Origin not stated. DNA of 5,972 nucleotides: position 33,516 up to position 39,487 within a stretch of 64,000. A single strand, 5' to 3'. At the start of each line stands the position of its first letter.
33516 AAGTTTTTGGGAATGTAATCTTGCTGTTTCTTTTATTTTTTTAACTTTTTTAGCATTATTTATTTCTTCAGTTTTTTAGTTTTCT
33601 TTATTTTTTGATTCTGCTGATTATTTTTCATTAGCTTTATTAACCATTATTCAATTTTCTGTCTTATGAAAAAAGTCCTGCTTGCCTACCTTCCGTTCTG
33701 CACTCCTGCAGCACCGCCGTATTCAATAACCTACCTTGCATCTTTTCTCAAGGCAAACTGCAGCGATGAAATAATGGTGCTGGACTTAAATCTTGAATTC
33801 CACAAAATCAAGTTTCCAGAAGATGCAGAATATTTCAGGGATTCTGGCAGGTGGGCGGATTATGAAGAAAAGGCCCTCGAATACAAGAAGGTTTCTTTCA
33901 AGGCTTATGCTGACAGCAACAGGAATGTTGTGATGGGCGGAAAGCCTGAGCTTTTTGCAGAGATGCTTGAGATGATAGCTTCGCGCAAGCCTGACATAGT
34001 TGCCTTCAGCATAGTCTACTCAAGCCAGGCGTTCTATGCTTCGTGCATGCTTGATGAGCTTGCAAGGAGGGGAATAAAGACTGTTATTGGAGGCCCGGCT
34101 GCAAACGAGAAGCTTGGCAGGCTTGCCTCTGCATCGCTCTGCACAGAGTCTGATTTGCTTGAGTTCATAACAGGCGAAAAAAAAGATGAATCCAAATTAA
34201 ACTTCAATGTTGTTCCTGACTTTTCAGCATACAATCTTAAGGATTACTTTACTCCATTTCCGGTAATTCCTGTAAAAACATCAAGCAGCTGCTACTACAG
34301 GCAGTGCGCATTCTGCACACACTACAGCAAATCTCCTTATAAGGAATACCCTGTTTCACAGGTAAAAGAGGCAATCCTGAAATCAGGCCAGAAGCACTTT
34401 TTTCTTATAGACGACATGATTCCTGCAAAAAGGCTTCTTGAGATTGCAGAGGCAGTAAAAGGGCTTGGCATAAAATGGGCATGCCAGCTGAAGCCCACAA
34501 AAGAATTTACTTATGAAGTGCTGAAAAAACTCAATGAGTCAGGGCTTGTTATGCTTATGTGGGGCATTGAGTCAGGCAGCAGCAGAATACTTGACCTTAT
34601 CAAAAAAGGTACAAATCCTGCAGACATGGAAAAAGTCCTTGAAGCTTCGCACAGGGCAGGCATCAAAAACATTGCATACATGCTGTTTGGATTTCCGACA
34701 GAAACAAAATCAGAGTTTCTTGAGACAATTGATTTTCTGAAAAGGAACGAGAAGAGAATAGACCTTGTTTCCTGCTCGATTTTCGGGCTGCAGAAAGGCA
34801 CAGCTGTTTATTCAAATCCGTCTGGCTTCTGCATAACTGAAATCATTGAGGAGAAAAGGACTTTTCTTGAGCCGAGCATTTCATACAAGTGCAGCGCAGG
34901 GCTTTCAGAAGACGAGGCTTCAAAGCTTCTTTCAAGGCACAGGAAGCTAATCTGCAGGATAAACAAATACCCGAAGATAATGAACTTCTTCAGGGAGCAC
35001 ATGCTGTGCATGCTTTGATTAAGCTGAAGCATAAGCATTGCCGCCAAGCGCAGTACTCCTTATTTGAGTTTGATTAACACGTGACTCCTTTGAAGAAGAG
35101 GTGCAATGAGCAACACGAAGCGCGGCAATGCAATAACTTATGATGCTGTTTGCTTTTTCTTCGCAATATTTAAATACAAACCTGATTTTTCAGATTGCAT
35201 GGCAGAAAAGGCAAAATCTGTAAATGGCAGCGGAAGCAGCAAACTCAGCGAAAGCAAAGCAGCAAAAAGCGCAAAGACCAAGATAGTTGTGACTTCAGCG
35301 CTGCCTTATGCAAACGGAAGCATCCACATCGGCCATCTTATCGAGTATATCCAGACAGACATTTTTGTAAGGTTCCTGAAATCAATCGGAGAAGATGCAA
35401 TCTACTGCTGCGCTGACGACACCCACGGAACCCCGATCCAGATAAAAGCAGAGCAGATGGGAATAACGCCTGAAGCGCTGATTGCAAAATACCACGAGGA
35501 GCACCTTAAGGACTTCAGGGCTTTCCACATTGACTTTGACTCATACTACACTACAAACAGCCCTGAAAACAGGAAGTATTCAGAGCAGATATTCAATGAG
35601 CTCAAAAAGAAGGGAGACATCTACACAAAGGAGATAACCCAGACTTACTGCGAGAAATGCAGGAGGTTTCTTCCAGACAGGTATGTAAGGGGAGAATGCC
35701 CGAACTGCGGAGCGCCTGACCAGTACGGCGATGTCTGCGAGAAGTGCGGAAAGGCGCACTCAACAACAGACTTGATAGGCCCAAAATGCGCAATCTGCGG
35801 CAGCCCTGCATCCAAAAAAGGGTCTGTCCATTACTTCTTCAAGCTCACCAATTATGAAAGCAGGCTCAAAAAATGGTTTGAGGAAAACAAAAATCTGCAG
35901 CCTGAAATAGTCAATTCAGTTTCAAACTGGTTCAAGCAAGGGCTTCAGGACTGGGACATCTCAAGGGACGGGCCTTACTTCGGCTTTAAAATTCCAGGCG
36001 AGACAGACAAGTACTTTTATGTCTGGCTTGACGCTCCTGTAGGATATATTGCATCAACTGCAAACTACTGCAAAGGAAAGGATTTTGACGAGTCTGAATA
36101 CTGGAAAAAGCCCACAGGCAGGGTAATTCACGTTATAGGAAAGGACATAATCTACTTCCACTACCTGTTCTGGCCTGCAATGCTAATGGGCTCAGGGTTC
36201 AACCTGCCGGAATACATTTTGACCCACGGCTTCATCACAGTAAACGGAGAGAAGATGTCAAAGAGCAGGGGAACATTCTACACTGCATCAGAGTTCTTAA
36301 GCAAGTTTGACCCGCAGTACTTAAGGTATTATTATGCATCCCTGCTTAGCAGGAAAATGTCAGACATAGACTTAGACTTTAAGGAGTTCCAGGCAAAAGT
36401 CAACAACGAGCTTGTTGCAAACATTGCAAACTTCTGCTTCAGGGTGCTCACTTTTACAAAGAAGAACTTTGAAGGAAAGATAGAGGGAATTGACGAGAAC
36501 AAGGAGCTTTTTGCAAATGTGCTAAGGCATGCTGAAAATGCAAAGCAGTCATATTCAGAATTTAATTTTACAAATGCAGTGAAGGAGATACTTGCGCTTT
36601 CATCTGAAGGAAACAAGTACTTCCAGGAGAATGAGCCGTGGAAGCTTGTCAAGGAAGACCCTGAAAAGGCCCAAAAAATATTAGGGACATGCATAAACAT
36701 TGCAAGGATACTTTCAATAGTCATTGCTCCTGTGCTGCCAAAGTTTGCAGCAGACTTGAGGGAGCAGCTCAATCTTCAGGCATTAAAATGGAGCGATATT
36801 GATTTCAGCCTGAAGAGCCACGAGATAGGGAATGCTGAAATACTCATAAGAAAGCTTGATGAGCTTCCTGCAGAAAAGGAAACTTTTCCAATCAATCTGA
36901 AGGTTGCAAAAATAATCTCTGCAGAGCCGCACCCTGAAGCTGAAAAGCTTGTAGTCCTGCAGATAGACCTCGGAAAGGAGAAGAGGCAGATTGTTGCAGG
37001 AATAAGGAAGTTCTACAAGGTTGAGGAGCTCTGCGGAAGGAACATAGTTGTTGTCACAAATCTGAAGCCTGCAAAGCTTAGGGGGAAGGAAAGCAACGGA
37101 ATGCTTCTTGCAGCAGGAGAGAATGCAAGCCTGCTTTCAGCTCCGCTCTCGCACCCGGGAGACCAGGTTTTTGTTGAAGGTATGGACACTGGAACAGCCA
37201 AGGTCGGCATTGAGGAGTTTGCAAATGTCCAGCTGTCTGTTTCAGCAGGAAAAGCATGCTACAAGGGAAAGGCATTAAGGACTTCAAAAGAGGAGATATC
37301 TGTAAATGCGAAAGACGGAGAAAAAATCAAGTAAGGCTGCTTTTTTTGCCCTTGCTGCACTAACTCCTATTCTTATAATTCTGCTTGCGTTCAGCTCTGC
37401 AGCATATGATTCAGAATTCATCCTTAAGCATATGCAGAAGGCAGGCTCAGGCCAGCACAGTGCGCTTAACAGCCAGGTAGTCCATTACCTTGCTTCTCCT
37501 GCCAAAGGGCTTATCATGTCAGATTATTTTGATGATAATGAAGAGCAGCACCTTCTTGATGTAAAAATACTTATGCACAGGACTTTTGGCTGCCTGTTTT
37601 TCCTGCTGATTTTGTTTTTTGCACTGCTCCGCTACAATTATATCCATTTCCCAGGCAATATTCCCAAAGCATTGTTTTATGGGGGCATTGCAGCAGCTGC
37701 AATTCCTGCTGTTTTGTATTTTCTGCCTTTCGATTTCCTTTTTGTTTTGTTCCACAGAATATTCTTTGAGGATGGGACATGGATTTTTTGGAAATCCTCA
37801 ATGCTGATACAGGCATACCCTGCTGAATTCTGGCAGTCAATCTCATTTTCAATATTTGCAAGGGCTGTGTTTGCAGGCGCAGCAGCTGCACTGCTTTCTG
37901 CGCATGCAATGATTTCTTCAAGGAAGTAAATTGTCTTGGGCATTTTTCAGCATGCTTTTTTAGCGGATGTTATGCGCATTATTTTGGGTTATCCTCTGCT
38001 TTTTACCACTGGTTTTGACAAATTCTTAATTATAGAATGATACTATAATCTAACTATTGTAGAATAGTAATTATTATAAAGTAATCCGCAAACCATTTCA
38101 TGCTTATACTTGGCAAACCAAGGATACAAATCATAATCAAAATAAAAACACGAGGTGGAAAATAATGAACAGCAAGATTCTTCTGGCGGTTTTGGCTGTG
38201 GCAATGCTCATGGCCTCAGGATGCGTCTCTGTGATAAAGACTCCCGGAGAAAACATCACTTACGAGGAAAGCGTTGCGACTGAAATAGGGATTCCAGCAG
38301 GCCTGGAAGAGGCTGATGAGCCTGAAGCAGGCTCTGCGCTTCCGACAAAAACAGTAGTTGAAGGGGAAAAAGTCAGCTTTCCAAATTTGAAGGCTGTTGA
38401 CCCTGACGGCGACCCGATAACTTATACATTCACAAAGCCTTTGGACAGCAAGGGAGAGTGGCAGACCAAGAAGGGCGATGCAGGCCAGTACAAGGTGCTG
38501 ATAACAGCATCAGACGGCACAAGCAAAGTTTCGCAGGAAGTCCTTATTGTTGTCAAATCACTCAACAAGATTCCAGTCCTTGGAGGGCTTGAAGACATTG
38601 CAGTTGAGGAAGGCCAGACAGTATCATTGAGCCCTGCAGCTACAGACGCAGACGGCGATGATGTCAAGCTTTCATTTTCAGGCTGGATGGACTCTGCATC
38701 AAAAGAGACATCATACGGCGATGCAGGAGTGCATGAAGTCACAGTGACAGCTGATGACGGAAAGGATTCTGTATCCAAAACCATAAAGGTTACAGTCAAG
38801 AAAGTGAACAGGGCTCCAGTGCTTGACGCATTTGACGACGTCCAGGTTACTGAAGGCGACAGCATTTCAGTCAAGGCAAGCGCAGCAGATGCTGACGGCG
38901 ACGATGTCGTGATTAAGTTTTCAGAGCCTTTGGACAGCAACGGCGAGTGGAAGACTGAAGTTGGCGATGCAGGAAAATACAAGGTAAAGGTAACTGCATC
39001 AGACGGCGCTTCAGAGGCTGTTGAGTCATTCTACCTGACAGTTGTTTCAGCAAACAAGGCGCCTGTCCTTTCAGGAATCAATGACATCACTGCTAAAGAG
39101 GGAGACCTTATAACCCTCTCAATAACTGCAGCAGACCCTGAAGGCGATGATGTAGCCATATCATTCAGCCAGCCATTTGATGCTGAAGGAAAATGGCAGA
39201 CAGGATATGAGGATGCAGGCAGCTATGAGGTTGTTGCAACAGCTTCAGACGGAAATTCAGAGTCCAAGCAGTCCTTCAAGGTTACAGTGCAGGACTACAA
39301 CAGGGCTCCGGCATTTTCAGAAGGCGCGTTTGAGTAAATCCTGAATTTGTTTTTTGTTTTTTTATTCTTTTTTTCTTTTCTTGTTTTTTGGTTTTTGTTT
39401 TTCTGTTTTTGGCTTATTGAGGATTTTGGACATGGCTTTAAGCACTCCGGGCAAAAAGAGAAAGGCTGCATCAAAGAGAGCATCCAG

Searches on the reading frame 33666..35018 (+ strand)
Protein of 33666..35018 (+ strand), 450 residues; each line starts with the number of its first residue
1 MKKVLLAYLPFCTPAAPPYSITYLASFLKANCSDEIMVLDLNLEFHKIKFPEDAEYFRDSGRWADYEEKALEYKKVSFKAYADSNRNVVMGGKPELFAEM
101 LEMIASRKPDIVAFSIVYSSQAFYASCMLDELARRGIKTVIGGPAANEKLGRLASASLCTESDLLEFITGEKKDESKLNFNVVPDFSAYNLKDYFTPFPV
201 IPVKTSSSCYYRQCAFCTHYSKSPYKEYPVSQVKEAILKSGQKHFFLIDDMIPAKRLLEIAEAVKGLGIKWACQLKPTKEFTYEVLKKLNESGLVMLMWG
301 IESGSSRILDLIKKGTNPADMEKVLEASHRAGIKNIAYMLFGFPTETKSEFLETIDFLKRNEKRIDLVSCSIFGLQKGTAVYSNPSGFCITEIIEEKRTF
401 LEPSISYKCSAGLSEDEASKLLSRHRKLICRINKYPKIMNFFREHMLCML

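Call 97: search_protein_families(library=pfam, proteins=[window:33666-35018:+], max_evalue=0.0001)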
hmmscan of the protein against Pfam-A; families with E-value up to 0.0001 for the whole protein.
window:33666-35018:+ (450 aa): 2 families
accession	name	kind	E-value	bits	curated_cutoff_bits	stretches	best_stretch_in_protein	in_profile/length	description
PF04055.27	Radical_SAM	-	2.6e-16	60.7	29.5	1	207-358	5-166/166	Radical SAM superfamily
PF02310.24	B12-binding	-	1.6e-05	25.1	32.1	0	98-146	41-91/121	B12 binding domain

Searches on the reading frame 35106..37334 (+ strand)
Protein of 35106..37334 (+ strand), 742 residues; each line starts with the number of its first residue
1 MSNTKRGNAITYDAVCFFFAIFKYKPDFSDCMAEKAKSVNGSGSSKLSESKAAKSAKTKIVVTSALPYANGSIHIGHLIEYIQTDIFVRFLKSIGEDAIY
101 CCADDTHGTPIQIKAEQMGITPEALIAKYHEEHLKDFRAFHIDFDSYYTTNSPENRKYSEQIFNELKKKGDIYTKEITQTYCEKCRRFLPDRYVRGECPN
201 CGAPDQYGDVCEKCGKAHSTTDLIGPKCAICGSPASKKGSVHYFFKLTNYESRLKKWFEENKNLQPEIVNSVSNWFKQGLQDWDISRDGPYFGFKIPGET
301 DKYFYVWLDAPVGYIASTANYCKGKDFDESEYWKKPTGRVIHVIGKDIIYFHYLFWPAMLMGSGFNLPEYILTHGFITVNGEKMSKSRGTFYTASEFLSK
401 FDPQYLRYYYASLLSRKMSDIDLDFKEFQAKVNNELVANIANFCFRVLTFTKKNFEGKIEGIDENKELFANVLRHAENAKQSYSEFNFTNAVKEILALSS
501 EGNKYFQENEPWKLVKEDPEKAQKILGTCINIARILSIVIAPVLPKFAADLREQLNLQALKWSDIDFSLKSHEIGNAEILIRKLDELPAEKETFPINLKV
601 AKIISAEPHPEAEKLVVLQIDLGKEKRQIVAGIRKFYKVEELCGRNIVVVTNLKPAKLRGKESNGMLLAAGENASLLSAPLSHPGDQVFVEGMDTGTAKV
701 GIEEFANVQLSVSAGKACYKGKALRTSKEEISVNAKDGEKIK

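Call 14: search_protein_families(library=pfam, proteins=[window:35106-37334:+], max_evalue=0.001)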
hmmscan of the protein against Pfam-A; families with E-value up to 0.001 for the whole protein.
window:35106-37334:+ (742 aa): 7 families
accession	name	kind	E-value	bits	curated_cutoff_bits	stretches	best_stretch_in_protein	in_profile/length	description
PF09334.17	tRNA-synt_1g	-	1.6e-150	501.7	20.1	1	60-447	1-390/391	tRNA synthetases class I (M)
PF01588.26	tRNA_bind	-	4.6e-29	100.8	27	1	598-674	1-78/96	Putative tRNA binding domain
PF00133.28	tRNA-synt_1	-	7.4e-21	74.8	22.7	1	51-297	16-244/414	tRNA synthetases class I (I, L, M and V)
PF19303.5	Anticodon_3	-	1.2e-16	61.4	23.5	1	463-570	9-117/152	Anticodon binding domain of methionyl tRNA ligase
PF01406.26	tRNA-synt_1e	-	6.2e-15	55.8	27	1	341-418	210-288/301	tRNA synthetases class I (C) catalytic domain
PF01921.24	tRNA-synt_1f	-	1.1e-09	38.2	27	1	375-432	273-329/360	tRNA synthetases class I (K)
PF08264.19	Anticodon_1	-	5.2e-05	23.6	25.1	1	474-580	10-99/148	Anticodon-binding domain of tRNA ligase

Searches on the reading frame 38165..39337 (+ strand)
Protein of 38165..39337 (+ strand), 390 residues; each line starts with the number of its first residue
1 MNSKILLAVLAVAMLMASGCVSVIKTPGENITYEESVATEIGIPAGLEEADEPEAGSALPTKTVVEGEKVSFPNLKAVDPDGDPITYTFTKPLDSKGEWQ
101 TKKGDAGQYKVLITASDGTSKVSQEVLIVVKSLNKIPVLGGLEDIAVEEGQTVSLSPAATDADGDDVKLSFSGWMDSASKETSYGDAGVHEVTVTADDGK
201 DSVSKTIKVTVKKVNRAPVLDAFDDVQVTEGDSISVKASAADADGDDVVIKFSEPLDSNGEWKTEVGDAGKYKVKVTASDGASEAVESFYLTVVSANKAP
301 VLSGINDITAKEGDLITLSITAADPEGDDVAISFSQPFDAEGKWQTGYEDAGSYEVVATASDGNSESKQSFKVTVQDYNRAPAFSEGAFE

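Call 97: search_protein_families(library=pfam, proteins=[window:38165-39337:+], max_evalue=0.0001)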
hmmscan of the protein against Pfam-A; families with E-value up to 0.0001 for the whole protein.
window:38165-39337:+ (390 aa): 5 families
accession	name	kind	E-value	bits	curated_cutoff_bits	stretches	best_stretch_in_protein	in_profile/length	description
PF17963.7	Big_9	-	1.6e-18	67.8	23.6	0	215-284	1-80/89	Bacterial Ig domain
PF00801.26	PKD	-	1.6e-18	66.9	23.5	1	146-211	10-80/80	PKD domain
PF17803.7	Cadherin_4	-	2.2e-13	51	25.1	1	206-250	2-49/71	Bacterial cadherin-like domain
PF05345.18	He_PIG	-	4e-11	43.7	24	0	299-375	1-95/96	Putative Ig domain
PF18911.6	PKD_4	-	7.3e-11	42.4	27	0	52-120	3-73/85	PKD domain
